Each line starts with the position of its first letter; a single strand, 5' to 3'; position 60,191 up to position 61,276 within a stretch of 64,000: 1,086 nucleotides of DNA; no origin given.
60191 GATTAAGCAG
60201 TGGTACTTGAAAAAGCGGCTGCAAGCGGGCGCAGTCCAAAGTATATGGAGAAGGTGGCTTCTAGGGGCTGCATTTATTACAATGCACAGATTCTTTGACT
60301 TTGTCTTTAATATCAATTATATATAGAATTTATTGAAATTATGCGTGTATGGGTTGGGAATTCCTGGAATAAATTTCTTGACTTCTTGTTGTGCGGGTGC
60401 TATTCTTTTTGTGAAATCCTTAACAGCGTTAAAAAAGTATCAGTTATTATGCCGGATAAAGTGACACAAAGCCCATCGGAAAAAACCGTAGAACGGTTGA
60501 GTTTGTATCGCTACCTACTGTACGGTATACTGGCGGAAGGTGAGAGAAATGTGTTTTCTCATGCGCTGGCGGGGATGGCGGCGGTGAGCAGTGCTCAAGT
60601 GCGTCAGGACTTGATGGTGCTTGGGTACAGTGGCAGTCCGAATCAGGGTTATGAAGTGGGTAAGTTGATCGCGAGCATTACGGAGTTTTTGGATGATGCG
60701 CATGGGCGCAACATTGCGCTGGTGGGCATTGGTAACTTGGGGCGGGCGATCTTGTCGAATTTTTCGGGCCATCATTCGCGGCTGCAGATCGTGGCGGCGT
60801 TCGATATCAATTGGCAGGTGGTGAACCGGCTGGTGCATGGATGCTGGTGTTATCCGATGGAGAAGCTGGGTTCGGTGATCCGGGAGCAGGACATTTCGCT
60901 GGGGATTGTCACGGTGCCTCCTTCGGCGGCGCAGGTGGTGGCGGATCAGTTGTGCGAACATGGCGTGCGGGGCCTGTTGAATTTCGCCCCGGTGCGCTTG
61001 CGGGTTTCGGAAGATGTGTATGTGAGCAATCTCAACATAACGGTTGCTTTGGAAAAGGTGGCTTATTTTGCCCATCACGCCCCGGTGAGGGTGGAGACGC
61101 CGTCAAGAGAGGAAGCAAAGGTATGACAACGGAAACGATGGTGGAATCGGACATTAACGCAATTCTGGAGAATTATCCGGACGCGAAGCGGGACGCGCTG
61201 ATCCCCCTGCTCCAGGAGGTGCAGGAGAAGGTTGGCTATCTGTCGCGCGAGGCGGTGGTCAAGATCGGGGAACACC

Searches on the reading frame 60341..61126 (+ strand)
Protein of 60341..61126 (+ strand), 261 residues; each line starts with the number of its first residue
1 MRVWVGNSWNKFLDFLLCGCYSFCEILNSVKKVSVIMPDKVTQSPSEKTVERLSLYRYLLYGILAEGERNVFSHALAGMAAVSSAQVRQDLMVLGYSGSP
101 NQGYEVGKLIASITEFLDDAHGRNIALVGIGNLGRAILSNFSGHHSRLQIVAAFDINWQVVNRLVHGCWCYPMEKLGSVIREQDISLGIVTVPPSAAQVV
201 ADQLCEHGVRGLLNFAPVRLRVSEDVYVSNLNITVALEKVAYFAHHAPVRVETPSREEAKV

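Call 33: search_protein_families(library=pfam, proteins=[window:60341-61126:+], max_evalue=0.0001)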
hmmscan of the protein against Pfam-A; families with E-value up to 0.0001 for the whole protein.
window:60341-61126:+ (261 aa): 3 families
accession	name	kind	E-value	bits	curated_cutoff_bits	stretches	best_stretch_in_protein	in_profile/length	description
PF02629.25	CoA_binding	-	6.7e-15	56.1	22.3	1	124-218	5-97/97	CoA binding domain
PF06971.19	Put_DNA-bind_N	-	8.5e-11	42.2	27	1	46-91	3-48/49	Putative DNA-binding protein N-terminus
PF01408.29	GFO_IDH_MocA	-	7.8e-05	23.8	24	0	124-209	2-87/120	Oxidoreductase family, NAD-binding Rossmann fold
